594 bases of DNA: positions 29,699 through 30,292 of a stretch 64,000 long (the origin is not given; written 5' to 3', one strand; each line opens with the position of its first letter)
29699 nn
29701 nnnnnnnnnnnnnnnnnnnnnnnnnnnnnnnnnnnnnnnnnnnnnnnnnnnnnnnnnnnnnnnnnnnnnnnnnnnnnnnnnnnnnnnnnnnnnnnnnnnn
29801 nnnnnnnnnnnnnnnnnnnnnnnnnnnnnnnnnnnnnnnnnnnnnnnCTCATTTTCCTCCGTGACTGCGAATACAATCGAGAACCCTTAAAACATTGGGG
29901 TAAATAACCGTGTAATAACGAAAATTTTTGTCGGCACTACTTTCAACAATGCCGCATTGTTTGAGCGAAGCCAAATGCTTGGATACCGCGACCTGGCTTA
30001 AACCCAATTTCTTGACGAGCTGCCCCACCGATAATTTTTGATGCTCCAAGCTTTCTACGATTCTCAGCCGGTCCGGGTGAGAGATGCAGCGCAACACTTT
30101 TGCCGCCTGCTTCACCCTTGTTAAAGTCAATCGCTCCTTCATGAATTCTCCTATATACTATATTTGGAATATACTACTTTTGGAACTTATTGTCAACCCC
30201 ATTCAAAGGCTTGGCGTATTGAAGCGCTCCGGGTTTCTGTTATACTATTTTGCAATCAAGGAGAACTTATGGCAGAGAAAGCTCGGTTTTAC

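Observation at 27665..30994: Candidate persulfide/sulfide-responsive module: ArsR-family regulator + rhodanese-YgaP + CoADR-rhodanese, divergent from an FNR-like reductase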

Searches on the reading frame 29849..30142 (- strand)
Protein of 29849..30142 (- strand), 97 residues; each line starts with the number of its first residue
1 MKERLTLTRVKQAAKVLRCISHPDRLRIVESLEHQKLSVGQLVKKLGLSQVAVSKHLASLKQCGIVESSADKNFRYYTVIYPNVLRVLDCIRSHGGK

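Call 3: search_protein_families(library=pfam, proteins=[window:29849-30142:-])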
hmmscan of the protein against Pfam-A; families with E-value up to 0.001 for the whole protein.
window:29849-30142:- (97 aa): 9 families
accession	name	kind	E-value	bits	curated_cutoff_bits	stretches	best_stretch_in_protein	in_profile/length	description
PF01022.26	HTH_5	-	3.3e-14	52.9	22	1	22-68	1-47/47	Bacterial regulatory protein, arsR family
PF12840.13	HTH_20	-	1.4e-08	35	27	1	20-68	1-50/51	Helix-turn-helix domain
PF12802.13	MarR_2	-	3.7e-07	30.7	27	1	27-70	9-54/61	MarR family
PF09339.16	HTH_IclR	-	2.2e-06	27.7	22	1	33-68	13-50/52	IclR helix-turn-helix domain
PF08279.18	HTH_11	-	9.9e-06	25.8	25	1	26-70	3-50/55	HTH domain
PF01047.28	MarR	-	1.1e-05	25.7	24.6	1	33-73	14-54/59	MarR family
PF01978.25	TrmB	-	0.00028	21.1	25.6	1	32-79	18-65/68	Sugar-specific transcriptional regulator TrmB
PF25213.1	HVO_A0261_N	-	0.00069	19.9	35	0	20-75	8-62/86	HVO_A0261 N-terminal domain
PF13412.12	HTH_24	-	0.00089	19.2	21.9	0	34-67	15-48/48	Winged helix-turn-helix DNA-binding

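Call 4: search_protein_families(library=ncbifam, proteins=[window:29849-30142:-])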
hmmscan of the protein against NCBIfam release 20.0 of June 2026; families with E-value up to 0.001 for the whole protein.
window:29849-30142:- (97 aa): 13 families
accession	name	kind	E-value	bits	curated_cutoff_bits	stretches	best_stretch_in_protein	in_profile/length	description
NF033788.1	HTH_metalloreg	subfamily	4e-21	74.6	55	1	13-86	1-75/77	metalloregulator ArsR/SmtB family transcription factor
NF045707.1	Dbac_1936_reg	equivalog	1.2e-13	50.9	115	1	10-90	4-84/99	ArsR/SmtB-type metalloregulator TsoR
NF040642.1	sulf_sens_BigR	equivalog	2.5e-12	46.7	155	1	9-79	6-76/95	sulfite-sensing transcriptional repressor BigR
NF033789.1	repress_SdpR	subfamily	5.9e-12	45.3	100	1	17-79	2-64/79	autorepressor SdpR family transcription factor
NF047906.1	CdPbTransRegCmtR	equivalog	9.9e-11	41.5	150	1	8-88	6-86/104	Cd(II)/Pb(II)-sensing metalloregulatory transcriptional regulator CmtR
NF052532.1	TransRegPagRBaca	equivalog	3.6e-09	36.6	170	1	8-88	12-92/99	transcriptional repressor PagR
NF053755.1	MsvR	equivalog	7e-09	35.7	220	1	15-73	5-63/236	transcriptional factor MsvR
NF041413.1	ArsR_Rv2640c_fam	equivalog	8e-07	29.5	155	1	14-78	33-100/118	Rv2640c family ArsR-like transcriptional regulator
NF053602.1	Phr_regulator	exception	0.00018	21.2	320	1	15-75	4-64/191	heat shock transcription regulator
TIGR00122.1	birA_repr_reg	equivalog_domain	0.00019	21.3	70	1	27-68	4-46/69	biotin operon repressor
TIGR01884.1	cas_HTH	subfamily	0.0002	20.8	60.2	1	24-77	143-197/202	CRISPR-associated CARF protein Csa3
NF038251.1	AdcR_fam_Zn_TF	equivalog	0.0005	20.3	175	1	30-73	43-86/143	zinc-dependent MarR family transcriptional regulator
NF007528.0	PRK10141.1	subfamily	0.00062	19.6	97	1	13-77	6-71/117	metalloregulator ArsR/SmtB family transcription factor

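Call 5: search_solved_structures(query=window:29849-30142:-, max_evalue=0.01, show_alignments=5)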
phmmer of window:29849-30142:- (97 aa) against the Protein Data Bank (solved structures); distinct sequences matched with E-value up to 0.01: 26.
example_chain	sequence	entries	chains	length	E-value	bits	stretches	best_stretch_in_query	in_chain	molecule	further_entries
4omy_A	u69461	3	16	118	8.8e-11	45.3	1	12-92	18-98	NolR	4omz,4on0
3jth_A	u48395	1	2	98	5.3e-10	42.8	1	12-88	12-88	Transcription activator HlyU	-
5znx_A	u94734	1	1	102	6e-10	42.6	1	12-88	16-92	Transcriptional activator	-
3pqj_A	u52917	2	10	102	9e-09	38.9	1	9-79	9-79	Biofilm growth-associated repressor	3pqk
6jmi_A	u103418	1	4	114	1.6e-08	38.1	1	11-92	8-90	Uncharacterized HTH-type transcriptional regulator Rv0081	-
6o8k_A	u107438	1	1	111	3.9e-08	36.9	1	7-91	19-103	Transcriptional regulator, ArsR family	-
13ct_A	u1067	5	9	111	3.9e-08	36.9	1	7-91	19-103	Transcriptional regulator, ArsR family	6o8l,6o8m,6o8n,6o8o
3cuo_A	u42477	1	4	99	4.5e-08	36.7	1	9-80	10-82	Uncharacterized HTH-type transcriptional regulator ygaV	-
4k2e_A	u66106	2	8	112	7.9e-08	35.9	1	12-89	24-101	Transcriptional activator HlyU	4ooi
2zkz_A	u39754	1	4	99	1.1e-06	32.2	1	10-88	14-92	Transcriptional repressor pagR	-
8qkf_A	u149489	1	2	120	1.7e-06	31.6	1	11-90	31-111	ArsR family transcriptional regulator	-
1r22_A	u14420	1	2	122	3.4e-06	30.7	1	13-79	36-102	Transcriptional repressor smtB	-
7p6f_AAA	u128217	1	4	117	3.4e-06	30.7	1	12-80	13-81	Transcriptional regulator SrnR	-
2jsc_A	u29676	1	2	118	1e-05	29.1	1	11-78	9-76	Transcriptional regulator Rv1994c/MT2050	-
1r1t_A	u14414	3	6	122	1.8e-05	28.4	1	13-79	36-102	Transcriptional repressor smtB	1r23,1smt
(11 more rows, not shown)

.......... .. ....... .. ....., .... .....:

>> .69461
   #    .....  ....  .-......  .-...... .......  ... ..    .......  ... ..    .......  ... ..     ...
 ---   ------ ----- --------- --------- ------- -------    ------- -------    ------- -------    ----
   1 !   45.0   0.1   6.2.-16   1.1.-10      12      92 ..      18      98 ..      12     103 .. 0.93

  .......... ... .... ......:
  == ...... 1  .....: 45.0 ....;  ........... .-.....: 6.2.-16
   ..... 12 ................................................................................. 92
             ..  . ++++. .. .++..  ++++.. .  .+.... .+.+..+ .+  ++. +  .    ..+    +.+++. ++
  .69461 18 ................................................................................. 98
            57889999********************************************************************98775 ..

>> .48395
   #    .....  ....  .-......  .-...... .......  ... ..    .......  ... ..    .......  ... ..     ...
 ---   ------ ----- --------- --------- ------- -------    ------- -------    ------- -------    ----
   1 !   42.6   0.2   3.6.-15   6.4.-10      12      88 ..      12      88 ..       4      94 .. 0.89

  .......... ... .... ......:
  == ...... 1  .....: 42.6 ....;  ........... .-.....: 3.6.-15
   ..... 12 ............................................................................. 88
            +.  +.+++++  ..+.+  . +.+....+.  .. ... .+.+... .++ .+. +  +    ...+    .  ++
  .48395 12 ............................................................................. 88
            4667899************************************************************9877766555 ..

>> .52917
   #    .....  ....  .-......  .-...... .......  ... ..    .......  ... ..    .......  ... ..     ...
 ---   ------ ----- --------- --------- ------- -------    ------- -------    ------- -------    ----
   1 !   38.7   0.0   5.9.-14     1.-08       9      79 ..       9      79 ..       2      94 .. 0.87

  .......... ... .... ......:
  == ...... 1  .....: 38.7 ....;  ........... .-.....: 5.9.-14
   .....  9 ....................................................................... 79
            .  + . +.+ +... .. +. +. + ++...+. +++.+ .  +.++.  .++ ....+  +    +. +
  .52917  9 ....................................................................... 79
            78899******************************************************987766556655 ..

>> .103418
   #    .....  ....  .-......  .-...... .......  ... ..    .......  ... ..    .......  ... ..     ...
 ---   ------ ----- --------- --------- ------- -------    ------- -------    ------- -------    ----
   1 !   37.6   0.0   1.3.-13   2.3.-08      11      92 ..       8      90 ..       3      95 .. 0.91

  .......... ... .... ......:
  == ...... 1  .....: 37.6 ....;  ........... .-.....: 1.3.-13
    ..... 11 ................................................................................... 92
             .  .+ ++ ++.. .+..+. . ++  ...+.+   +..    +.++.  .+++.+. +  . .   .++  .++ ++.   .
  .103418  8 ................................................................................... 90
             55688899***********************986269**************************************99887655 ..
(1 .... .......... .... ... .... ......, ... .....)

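Call 10: find_homologous_proteins(query=window:29849-30142:-, max_evalue=0.00001)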
Query window:29849-30142:- (97 aa): 9 proteins with E <= 0.00001 among 10 candidates.
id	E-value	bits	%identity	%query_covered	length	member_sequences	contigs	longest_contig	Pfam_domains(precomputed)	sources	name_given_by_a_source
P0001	1.7e-55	203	100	100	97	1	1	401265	PF01047.29,PF12840.14,PF08279.19,PF01022.27,PF09339.17,PF12802.14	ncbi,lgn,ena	-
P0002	1.7e-33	132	65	100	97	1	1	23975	PF12840.14,PF01022.27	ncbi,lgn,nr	ncbi:MAG: winged helix-turn-helix transcriptional regulator [Candidatus Omnitrophica bacterium]|nr:w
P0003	3.8e-31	125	63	100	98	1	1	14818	PF12840.14,PF13412.13,PF21476.5,PF01022.27,PF09339.17,PF12802.14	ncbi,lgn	-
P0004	1.1e-30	123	62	100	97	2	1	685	PF12840.14,PF01022.27,PF09339.17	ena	-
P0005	4.2e-30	121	63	100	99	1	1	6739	PF12840.14,PF01022.27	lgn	-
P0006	1.5e-28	117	59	100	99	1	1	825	PF12840.14,PF01022.27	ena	-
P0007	4.5e-28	115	60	97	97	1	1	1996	PF12840.14,PF01022.27,PF12802.14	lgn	-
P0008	8.0e-27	111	57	100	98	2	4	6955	PF12840.14,PF01022.27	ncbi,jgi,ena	jgi:ArsR family transcriptional regulator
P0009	8.4e-27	111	58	96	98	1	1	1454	PF12840.14,PF13412.13,PF08279.19,PF01022.27,PF12802.14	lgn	-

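Call 11: find_encoding_contigs(protein=window:29849-30142:-, flank=6000, max_places=6)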
Protein window:29849-30142:- (97 aa): 2 contigs read that carry it; 2 places shown.
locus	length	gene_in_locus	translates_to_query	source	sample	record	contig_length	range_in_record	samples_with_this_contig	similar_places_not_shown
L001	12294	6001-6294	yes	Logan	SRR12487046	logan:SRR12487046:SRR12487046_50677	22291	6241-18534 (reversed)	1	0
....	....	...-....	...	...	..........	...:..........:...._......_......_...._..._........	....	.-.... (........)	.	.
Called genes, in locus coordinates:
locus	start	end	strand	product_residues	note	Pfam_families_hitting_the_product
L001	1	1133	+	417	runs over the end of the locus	PF01266:DAO (faint), PF01593:Amino_oxidase, PF13450:NAD_binding_8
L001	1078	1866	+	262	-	PF07103:DUF1365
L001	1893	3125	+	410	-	PF02353:CMAS, PF13489:Methyltransf_23, PF08241:Methyltransf_11, PF08242:Methyltransf_12, PF13649:Methyltransf_25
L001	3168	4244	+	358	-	PF00142:Fer4_NifH (faint), PF01656:CbiA, PF02374:ArsA_ATPase (weak), PF09140:MipZ (weak), PF10609:ParA, PF13614:AAA_31, PF06155:GBBH-like_N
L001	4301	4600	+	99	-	PF03745:DUF309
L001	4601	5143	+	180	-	-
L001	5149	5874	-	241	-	PF00970:FAD_binding_6, PF00175:NAD_binding_1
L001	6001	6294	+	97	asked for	PF09339:HTH_IclR (faint), PF01047:MarR (faint), PF01022:HTH_5, PF12802:MarR_2 (weak), PF12840:HTH_20, PF08279:HTH_11 (weak)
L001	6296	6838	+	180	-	PF00581:Rhodanese, PF11127:YgaP-like_TM (weak)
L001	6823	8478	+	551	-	PF01266:DAO (faint), PF07992:Pyr_redox_2, PF00070:Pyr_redox, PF02852:Pyr_redox_dim, PF00581:Rhodanese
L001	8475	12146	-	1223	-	PF02574:S-methyl_trans, PF00809:Pterin_bind, PF02607:B12-binding_2, PF02310:B12-binding, PF02965:Met_synt_B12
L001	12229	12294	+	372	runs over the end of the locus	PF00155:Aminotran_1_2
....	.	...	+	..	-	?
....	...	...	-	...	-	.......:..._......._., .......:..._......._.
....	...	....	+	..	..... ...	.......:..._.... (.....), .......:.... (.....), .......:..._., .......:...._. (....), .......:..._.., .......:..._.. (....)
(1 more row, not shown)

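Call 13: find_encoding_contigs(protein=P0002, flank=6000, max_places=3)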
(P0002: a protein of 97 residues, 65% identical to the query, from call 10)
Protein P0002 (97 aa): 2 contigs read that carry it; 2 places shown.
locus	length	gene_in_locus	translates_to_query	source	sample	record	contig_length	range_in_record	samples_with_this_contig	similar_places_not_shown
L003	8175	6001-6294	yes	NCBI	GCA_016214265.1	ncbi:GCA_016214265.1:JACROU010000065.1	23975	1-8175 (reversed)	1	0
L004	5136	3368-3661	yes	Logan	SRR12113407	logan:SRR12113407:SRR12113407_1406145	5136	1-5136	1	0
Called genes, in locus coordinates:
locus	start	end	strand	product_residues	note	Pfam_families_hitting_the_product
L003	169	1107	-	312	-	PF00132:Hexapep (faint)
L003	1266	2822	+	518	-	-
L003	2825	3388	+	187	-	-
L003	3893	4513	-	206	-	PF13590:DUF4136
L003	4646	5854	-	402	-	PF00890:FAD_binding_2, PF01134:GIDA (faint), PF03486:HI0933_like, PF07992:Pyr_redox_2 (weak), PF12831:FAD_oxidored, PF13738:Pyr_redox_3 (faint), PF01266:DAO (weak), PF22780:HI0933_like_1st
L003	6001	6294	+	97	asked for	PF01022:HTH_5, PF12840:HTH_20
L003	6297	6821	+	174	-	PF00581:Rhodanese, PF11127:YgaP-like_TM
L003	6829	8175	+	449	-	PF01266:DAO (faint), PF03486:HI0933_like (faint), PF07992:Pyr_redox_2, PF13450:NAD_binding_8 (faint), PF13738:Pyr_redox_3 (faint), PF00070:Pyr_redox, PF02852:Pyr_redox_dim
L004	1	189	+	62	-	?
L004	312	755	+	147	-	-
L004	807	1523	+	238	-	-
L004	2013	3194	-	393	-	PF00890:FAD_binding_2, PF01134:GIDA (faint), PF03486:HI0933_like, PF07992:Pyr_redox_2 (faint), PF12831:FAD_oxidored, PF13738:Pyr_redox_3 (faint), PF01266:DAO (weak), PF22780:HI0933_like_1st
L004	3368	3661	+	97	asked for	PF01022:HTH_5, PF12840:HTH_20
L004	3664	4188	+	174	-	PF00581:Rhodanese, PF11127:YgaP-like_TM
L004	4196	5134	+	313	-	?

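Call 14: find_encoding_contigs(protein=P0003, flank=6000, max_places=3)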
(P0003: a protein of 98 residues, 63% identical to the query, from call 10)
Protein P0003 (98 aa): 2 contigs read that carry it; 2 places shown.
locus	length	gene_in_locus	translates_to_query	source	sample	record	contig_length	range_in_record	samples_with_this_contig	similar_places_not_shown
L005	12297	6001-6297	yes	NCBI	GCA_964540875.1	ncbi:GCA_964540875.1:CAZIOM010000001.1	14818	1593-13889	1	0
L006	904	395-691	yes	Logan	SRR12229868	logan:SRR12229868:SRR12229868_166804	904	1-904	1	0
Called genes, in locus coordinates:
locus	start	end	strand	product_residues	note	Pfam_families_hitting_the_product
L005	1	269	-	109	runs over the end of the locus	PF00254:FKBP_C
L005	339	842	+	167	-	PF13302:Acetyltransf_3, PF13420:Acetyltransf_4, PF00583:Acetyltransf_1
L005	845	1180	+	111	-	PF06262:Zincin_1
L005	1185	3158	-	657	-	PF13520:AA_permease_2, PF00324:AA_permease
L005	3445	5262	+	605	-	-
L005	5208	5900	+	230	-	PF03030:H_PPase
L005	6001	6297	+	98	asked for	PF09339:HTH_IclR (faint), PF01022:HTH_5, PF12802:MarR_2 (weak), PF12840:HTH_20, PF21476:PF0610-like_N (faint), PF13412:HTH_24 (faint)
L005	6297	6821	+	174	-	PF00581:Rhodanese, PF11127:YgaP-like_TM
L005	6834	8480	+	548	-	PF07992:Pyr_redox_2, PF13450:NAD_binding_8 (faint), PF00070:Pyr_redox, PF02852:Pyr_redox_dim, PF00581:Rhodanese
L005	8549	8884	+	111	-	PF20393:Pro_CA_2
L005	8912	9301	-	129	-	PF07681:DoxX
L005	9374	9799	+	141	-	PF01219:DAGK_prokar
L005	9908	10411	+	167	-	PF07486:Hydrolase_2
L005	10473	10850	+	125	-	PF00072:Response_reg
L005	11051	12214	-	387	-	PF09594:GT87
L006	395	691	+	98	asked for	PF09339:HTH_IclR (faint), PF01022:HTH_5, PF12802:MarR_2 (weak), PF12840:HTH_20, PF21476:PF0610-like_N (faint), PF13412:HTH_24 (faint)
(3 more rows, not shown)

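Call 15: find_encoding_contigs(protein=P0008, flank=6000, max_places=4)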
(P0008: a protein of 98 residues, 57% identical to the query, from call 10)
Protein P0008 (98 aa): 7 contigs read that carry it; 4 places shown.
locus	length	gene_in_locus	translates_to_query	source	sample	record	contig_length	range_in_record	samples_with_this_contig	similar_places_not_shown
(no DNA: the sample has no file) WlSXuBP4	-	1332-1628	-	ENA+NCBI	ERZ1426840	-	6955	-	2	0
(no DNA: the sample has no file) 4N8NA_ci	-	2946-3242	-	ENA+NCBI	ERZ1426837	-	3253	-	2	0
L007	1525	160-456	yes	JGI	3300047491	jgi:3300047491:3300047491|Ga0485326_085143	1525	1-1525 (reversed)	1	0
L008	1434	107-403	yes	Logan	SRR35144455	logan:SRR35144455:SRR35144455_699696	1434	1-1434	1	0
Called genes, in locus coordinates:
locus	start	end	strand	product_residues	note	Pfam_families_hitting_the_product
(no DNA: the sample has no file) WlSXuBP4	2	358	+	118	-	?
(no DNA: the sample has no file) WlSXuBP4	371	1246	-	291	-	PF00849:PseudoU_synth_2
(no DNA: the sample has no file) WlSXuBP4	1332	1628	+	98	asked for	PF01022:HTH_5, PF12840:HTH_20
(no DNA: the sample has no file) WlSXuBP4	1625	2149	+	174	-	PF00581:Rhodanese, PF11127:YgaP-like_TM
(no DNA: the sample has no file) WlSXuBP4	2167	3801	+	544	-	PF01266:DAO (faint), PF07992:Pyr_redox_2, PF13450:NAD_binding_8 (faint), PF13738:Pyr_redox_3 (weak), PF00070:Pyr_redox, PF02852:Pyr_redox_dim, PF00581:Rhodanese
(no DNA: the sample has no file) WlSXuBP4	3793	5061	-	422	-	PF05977:MFS_3, PF07690:MFS_1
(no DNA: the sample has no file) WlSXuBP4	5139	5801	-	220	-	PF20125:DUF6515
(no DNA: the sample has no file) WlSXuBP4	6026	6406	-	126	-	-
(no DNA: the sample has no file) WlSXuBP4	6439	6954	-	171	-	?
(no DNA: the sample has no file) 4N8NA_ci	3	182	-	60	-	?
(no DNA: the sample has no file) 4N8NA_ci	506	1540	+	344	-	PF01757:Acyl_transf_3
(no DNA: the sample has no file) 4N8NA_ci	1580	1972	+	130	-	-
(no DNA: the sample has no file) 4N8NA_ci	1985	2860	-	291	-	PF00849:PseudoU_synth_2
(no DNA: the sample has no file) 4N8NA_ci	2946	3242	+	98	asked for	PF01022:HTH_5, PF12840:HTH_20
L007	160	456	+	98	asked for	PF01022:HTH_5, PF12840:HTH_20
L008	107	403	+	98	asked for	PF01022:HTH_5, PF12840:HTH_20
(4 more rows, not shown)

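Call 29: predict_structure(alignment_id=A1)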
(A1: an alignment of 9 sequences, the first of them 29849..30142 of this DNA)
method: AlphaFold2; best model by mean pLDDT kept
length: 97 residues; sequences in the alignment: 9
mean_pLDDT: 84.9   pTM: 0.75
mean pLDDT of the five models: 84.9, 84.6, 83.7, 83.4, 82.7
residues with pLDDT >= 90: 45; 70-90: 43; 50-70: 7; < 50: 2
segments of 3 or more residues with pLDDT < 50: none
pLDDT, mean of each block of 10 residues (from residue 1): 71 86 90 90 94 94 92 89 72 65
secondary structure, 60 per line:
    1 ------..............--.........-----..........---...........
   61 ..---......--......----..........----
elements in order: H7-20 H23-31 H39-46 H50-62 E66-71 E74-79 H84-93
